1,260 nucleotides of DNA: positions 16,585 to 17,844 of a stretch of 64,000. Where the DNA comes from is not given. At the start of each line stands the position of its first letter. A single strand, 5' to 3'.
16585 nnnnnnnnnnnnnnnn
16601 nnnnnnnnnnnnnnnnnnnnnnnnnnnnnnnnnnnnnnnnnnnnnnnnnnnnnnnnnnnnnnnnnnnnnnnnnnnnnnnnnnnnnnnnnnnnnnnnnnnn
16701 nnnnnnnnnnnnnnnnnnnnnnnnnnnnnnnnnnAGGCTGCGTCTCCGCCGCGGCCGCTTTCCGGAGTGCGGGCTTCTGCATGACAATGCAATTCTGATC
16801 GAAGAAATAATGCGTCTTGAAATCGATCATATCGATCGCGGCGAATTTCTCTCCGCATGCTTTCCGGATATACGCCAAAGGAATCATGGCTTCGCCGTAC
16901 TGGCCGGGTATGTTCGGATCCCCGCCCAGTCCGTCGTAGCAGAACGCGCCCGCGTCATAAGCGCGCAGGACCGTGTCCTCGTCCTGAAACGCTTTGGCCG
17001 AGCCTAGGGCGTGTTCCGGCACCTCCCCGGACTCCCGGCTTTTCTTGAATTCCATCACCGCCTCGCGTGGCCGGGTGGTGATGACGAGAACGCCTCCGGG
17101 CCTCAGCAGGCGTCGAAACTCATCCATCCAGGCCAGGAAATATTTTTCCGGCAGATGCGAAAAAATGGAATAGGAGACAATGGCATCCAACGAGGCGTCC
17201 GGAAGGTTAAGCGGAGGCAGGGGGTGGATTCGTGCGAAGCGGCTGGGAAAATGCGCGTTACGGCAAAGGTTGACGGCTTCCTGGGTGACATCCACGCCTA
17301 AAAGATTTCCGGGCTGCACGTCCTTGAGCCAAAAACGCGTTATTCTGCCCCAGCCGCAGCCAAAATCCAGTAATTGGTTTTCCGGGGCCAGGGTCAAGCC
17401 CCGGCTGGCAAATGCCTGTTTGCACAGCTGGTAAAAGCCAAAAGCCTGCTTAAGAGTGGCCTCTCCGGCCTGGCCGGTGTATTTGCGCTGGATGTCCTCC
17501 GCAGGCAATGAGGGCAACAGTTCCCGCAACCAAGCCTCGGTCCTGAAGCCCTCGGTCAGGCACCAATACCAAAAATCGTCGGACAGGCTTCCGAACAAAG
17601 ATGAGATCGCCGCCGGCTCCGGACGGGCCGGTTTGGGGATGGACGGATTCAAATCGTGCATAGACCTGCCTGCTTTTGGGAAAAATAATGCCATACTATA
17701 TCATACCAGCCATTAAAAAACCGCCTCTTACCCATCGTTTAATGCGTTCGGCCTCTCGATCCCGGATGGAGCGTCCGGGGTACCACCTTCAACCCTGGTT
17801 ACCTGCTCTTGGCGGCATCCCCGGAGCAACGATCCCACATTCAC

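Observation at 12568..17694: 1708-aa single-polypeptide fusion MT-MT-coiled coil-WbsX-GT4: candidate combined terminator, molecular ruler and polymerase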

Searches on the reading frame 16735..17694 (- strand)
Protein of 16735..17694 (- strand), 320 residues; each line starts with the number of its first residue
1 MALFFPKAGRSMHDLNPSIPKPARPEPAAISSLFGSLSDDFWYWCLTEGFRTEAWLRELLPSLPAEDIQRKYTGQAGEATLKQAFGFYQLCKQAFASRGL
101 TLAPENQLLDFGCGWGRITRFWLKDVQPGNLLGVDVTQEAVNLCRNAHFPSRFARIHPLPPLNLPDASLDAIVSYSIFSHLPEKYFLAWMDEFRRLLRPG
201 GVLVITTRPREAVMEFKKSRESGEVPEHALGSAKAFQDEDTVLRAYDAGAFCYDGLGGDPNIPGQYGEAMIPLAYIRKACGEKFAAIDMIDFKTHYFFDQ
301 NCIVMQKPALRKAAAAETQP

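Call 62: search_solved_structures(query=window:16735-17694:-, max_evalue=0.01, show_alignments=2)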
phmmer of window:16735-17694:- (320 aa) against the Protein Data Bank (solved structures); distinct sequences matched with E-value up to 0.01: 31.
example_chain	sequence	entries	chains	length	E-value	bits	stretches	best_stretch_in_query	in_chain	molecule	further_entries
5wp5_A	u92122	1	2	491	2.8e-07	33.5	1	86-212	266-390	Phosphomethylethanolamine N-methyltransferase 2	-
9sls_A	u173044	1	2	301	1.5e-06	31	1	106-208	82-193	Methyltransferase type 12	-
9sm0_A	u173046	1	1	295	3.7e-06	29.8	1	106-217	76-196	Methyltransferase domain-containing protein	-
5wp4_A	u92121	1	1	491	2e-05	27.3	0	99-208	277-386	Phosphoethanolamine N-methyltransferase 1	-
6uak_A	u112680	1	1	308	2.9e-05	26.8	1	107-208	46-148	SAM dependent methyltransferase LahSB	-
9h0d_A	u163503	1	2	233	5.6e-05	25.9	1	101-209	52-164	Thiol methyltransferase 1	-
6uv6_A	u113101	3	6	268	7.3e-05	25.5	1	78-206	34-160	D-glucose O-methyltransferase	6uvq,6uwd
8zc8_A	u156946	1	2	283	0.00014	24.6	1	100-207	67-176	MitM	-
1l1e_A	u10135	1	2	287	0.00014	24.6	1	89-230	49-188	mycolic acid synthase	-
9sm1_A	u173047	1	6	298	0.00014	24.5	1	101-219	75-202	Methyltransferase domain protein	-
21zq_A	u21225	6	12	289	0.00015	24.5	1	100-207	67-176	MitM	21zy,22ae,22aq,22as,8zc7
24ux_A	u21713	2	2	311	0.00016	24.4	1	101-219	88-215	Methyltransferase domain protein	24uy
1kp9_A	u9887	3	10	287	0.00016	24.4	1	89-207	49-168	CYCLOPROPANE-FATTY-ACYL-PHOSPHOLIPID SYNTHASE 1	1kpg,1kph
2gs9_A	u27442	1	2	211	0.00022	24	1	75-207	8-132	Hypothetical protein TT1324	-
6bqc_A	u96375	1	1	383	0.00023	23.9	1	94-207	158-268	Cyclopropane-fatty-acyl-phospholipid synthase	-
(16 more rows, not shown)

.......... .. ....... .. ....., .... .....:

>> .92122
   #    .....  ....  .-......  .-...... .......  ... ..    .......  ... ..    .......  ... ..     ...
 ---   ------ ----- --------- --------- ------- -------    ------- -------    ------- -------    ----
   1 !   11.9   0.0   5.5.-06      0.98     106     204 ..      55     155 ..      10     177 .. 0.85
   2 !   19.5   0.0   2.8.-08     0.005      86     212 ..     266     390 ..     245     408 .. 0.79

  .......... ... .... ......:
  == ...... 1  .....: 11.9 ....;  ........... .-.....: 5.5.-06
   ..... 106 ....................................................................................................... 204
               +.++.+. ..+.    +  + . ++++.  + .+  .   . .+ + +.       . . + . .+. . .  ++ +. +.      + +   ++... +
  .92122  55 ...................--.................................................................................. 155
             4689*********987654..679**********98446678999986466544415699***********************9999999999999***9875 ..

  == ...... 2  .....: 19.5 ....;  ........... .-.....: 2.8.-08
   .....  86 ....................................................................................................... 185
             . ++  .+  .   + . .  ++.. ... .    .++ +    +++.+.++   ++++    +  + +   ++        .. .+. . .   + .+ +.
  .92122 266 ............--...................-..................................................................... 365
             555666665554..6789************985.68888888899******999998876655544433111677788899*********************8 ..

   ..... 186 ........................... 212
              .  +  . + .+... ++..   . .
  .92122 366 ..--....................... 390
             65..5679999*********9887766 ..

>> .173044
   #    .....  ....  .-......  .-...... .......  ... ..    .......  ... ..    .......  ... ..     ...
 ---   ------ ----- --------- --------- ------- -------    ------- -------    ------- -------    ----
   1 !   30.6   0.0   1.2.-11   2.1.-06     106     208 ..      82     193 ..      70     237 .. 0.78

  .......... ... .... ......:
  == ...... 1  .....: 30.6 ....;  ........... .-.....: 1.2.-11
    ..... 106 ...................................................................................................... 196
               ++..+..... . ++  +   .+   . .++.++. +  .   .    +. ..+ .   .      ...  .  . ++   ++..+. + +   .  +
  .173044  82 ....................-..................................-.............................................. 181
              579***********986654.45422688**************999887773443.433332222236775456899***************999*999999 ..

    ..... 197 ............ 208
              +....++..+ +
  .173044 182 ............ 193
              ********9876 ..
